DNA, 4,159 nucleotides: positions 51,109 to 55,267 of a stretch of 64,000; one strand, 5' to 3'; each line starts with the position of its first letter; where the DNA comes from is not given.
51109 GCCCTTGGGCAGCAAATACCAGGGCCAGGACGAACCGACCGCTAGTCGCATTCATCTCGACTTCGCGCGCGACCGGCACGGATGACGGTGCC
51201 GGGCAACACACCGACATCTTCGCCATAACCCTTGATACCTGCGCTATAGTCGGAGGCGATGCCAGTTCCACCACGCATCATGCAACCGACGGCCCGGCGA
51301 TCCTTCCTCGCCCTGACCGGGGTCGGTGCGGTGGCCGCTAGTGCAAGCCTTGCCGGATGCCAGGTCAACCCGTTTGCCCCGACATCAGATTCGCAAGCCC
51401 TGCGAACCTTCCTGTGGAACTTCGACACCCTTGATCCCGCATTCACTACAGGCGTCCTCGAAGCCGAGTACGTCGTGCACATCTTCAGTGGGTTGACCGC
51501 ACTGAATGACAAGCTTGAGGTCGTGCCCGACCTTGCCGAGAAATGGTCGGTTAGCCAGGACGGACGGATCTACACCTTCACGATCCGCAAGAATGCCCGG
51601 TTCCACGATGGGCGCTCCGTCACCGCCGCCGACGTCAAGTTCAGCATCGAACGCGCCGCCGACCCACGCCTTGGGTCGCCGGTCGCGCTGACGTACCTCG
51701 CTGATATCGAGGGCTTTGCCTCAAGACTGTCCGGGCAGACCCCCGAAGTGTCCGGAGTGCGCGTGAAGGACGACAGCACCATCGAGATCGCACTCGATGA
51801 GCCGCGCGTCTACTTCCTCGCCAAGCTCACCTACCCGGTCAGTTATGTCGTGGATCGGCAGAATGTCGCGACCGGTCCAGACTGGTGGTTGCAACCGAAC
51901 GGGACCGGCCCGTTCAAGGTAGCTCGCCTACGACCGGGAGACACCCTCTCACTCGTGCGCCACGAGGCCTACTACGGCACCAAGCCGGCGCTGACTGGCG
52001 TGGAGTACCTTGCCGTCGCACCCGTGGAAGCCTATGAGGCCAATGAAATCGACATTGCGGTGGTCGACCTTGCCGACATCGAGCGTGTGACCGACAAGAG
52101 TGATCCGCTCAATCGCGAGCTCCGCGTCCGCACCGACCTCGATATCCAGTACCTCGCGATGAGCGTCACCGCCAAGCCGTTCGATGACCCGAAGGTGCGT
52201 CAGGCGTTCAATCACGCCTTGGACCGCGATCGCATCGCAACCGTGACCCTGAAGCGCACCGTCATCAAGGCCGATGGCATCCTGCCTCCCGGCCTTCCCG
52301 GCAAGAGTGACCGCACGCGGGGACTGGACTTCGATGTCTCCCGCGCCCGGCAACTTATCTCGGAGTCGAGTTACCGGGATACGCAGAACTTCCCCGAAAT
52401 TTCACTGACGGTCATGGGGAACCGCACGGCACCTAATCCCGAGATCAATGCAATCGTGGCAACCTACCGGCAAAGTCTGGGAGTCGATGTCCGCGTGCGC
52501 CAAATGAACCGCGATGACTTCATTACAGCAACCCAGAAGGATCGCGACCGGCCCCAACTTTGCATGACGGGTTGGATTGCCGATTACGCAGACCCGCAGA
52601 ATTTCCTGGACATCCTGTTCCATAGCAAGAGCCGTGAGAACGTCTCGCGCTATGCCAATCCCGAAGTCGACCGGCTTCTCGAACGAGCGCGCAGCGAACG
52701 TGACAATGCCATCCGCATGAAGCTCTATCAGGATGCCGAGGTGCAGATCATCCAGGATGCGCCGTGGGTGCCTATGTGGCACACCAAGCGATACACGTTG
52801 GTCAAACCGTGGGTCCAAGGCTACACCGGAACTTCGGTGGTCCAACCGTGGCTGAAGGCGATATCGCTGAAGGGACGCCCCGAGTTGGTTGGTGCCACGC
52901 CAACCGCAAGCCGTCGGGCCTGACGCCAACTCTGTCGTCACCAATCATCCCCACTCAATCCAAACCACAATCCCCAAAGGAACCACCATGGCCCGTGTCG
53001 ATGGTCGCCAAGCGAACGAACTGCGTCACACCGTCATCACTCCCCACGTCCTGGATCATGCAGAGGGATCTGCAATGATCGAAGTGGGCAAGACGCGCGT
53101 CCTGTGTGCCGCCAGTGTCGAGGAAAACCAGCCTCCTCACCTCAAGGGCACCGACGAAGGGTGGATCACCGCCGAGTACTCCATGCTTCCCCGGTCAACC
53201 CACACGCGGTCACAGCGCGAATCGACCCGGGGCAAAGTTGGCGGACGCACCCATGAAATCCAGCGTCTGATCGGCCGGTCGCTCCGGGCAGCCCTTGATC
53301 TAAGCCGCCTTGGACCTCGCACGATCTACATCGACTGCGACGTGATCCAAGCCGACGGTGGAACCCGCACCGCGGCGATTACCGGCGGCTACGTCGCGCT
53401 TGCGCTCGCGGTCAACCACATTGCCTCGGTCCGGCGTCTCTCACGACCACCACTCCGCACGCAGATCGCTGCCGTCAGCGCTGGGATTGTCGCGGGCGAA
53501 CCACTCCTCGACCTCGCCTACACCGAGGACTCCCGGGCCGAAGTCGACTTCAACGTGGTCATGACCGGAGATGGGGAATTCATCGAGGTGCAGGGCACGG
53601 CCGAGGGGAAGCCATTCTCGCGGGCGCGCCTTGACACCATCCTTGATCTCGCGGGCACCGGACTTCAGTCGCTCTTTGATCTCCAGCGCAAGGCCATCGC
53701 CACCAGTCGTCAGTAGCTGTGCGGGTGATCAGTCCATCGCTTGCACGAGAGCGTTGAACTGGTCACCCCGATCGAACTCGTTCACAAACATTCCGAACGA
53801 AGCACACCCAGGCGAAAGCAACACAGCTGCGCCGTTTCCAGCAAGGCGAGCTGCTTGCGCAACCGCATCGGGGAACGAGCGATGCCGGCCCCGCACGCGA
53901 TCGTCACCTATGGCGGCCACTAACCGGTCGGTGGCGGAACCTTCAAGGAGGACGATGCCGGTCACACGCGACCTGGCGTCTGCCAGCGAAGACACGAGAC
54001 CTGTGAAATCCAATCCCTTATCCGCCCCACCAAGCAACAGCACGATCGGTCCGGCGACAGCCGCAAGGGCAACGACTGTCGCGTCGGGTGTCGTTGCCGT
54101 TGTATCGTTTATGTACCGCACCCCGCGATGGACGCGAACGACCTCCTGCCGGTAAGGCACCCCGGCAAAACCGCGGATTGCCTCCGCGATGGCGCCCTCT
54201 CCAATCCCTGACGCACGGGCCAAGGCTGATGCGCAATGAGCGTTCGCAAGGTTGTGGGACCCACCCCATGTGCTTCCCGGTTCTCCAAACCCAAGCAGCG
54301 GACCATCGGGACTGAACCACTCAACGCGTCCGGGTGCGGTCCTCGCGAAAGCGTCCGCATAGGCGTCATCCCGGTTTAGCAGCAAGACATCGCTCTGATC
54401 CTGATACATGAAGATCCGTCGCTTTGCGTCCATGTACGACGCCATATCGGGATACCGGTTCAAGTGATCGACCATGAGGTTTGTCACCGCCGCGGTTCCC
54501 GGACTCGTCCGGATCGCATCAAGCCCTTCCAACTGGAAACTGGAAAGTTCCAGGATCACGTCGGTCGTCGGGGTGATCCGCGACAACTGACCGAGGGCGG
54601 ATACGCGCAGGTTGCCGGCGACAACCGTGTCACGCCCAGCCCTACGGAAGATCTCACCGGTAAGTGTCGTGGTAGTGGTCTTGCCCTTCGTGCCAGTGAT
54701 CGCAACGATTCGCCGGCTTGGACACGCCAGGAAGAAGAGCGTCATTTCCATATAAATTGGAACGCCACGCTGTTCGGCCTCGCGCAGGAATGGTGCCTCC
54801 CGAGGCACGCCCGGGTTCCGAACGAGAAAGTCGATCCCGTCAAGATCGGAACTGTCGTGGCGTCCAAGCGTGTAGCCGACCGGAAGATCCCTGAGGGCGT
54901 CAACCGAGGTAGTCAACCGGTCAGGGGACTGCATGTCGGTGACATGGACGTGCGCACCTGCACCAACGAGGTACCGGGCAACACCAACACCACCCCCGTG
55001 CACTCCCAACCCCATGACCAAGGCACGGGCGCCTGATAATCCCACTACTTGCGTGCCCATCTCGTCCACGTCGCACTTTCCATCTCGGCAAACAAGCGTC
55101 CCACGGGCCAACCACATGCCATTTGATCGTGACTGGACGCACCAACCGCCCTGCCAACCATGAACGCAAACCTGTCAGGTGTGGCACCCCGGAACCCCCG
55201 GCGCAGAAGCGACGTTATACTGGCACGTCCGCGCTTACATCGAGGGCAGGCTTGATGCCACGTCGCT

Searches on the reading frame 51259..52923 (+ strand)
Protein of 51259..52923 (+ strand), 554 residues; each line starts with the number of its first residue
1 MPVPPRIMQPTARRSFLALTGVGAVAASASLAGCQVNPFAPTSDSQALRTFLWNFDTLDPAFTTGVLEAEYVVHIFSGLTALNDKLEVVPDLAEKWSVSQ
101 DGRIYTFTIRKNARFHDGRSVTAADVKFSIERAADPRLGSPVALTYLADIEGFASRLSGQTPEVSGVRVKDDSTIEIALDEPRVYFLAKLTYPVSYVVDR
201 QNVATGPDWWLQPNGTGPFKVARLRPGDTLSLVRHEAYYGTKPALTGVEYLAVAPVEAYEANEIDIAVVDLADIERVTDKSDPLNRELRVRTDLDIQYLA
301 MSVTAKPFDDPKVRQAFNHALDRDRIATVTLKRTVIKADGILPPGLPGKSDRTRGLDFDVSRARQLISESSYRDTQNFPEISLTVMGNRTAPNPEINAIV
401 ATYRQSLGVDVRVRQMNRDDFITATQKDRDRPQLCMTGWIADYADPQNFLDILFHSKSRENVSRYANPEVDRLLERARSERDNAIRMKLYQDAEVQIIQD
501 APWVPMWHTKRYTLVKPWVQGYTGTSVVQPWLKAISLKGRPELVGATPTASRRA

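Call 7: search_protein_families(library=pfam, proteins=[window:51259-52923:+], max_evalue=0.001)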
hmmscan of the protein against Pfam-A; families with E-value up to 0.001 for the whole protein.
window:51259-52923:+ (554 aa): 1 family
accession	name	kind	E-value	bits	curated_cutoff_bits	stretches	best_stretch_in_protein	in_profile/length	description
PF00496.27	SBP_bac_5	-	1.2e-77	262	32.4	1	87-458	1-365/368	Bacterial extracellular solute-binding proteins, family 5 Middle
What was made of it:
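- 51259..52923 (+): Orphan OppA/DppE/MppA-like family-5 SBP with no permease genes beside it, divergent from the module with dCTP deaminase between them. Its association with the module is tentative. Pfam SBP_bac_5 1.2e-77 (call 7).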

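Call 78: search_solved_structures(query=window:51259-52923:+, max_evalue=1e-10)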
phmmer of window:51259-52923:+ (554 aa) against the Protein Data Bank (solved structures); distinct sequences matched with E-value up to 1e-10: 74 (the best 60 are shown).
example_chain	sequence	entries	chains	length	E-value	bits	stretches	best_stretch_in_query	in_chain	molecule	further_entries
8upi_A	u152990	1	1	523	8.9e-56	192.6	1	50-518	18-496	Peptide ABC transporter substrate-binding protein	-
8ay0_A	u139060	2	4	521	8.7e-54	186.1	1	59-522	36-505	Dipeptide-binding protein DppE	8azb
1b05_A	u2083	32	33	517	3.2e-50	174.3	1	54-526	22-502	PERIPLASMIC OLIGOPEPTIDE-BINDING PROTEIN | PROTEIN (OLIGO-PEPTIDE BINDING PROTEIN) | PERIPLASMIC OLIGO-PEPTIDE BINDING PROTEIN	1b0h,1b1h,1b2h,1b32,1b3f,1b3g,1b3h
2z23_A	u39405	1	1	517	9.2e-49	169.5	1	56-526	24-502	Periplasmic oligopeptide-binding protein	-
9rd1_A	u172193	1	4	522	4.7e-48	167.2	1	55-526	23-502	Periplasmic oligopeptide-binding protein OppA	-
3tcf_A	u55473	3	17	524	4.7e-48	167.1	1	55-526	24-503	Periplasmic oligopeptide-binding protein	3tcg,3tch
4toz_A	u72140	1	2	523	1.1e-47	165.9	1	57-523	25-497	Periplasmic murein peptide-binding protein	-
3o9p_A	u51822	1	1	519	2e-47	165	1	57-523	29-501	Periplasmic murein peptide-binding protein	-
3m8u_A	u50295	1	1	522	1.8e-46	161.9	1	86-525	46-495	Heme-binding protein A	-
1dpp_A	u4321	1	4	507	1.6e-45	158.8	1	62-523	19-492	DIPEPTIDE BINDING PROTEIN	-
8z1y_F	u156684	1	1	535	1.9e-45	158.6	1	62-523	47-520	Dipeptide-binding protein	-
8z1z_F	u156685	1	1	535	2.4e-44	154.9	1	62-523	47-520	Dipeptide-binding protein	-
1dpe_A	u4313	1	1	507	3.4e-44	154.4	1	85-523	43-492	DIPEPTIDE-BINDING PROTEIN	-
5u4o_A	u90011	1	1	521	9.9e-42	146.3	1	51-507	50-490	ABC transporter substrate-binding protein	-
5f1q_A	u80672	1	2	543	2.4e-40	141.7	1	61-524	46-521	Periplasmic dipeptide transport protein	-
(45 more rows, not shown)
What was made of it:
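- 51259..52923 (+): Best PDB matches are peptide, DppE, OppA and MppA binders (call 78).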

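Call 79: search_protein_families(library=ncbifam, proteins=[window:51259-52923:+], max_evalue=0.00001)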
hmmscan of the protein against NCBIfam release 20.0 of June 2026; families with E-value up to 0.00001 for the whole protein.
window:51259-52923:+ (554 aa): 11 families
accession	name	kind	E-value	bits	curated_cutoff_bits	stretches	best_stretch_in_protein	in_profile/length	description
NF011684.0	PRK15104.1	equivalog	6e-57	193.6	947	1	11-526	4-528/543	oligopeptide ABC transporter substrate-binding protein OppA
NF045467.1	Opp4A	equivalog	4.1e-51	173.9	650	1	57-525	48-544/556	oligopeptide ABC transporter substrate-binding protein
NF007287.0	PRK09755.1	equivalog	2.1e-49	168.7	1098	1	28-523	15-517/535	ABC transporter substrate-binding protein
NF043070.1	DppA_dipep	equivalog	2.8e-45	154.9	1005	1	62-534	47-531/535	dipeptide ABC transporter periplasmic-binding protein DppA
NF011942.0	PRK15413.1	equivalog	2.7e-41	141.8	594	1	50-508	33-482/512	glutathione ABC transporter substrate-binding protein GsiB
NF045468.1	Opp5A_nikA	equivalog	2.5e-36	125.2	600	1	48-516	19-466/488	nickel ABC transporter substrate-binding protein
TIGR02294.1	nickel_nikA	equivalog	6.4e-36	123.9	393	1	65-515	27-479/501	nickel ABC transporter substrate-binding protein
NF011689.0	PRK15109.1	equivalog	1.4e-31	109.8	560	1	87-512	78-513/547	ABC transporter substrate-binding protein SapA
NF047575.1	opine_bind_CntA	exception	2.9e-22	78.9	800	1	27-376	15-364/535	staphylopine-dependent metal ABC transporter substrate-binding lipoprotein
TIGR04028.1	SBP_KPN_01854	hypoth_equivalog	1.1e-21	77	468.5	1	84-537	40-508/509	TIGR04028 family ABC transporter substrate-binding protein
NF010149.0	PRK13626.1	equivalog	1.2e-09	37.4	476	1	65-250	140-301/552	HTH-type transcriptional regulator SgrR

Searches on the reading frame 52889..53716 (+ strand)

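Call 7: search_protein_families(library=pfam, proteins=[window:52889-53716:+], max_evalue=0.001)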
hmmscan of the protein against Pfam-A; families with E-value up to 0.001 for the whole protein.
window:52889-53716:+ (275 aa): 2 families
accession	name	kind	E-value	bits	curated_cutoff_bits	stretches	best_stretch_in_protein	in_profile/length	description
PF01138.27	RNase_PH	-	5.7e-27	95.1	25.5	1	44-174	1-127/130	3' exoribonuclease family, domain 1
PF03725.20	RNase_PH_C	-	2.5e-11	43.8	20.8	1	192-255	2-64/67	3' exoribonuclease family, domain 2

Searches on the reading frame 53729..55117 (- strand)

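Call 7: search_protein_families(library=pfam, proteins=[window:53729-55117:-], max_evalue=0.001)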
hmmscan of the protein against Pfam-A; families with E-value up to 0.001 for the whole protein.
window:53729-55117:- (462 aa): 3 families
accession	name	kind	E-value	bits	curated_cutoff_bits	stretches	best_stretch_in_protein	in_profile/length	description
PF08245.18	Mur_ligase_M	-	1e-20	75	24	1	140-261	1-135/200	Mur ligase middle domain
PF21799.2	MurD-like_N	-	6.2e-10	39.7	27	1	32-121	3-86/88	Mur ligase MurD-like, N-terminal domain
PF02875.26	Mur_ligase_C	-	2.1e-08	35.5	28.4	1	323-436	2-125/127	Mur ligase, glutamate ligase domain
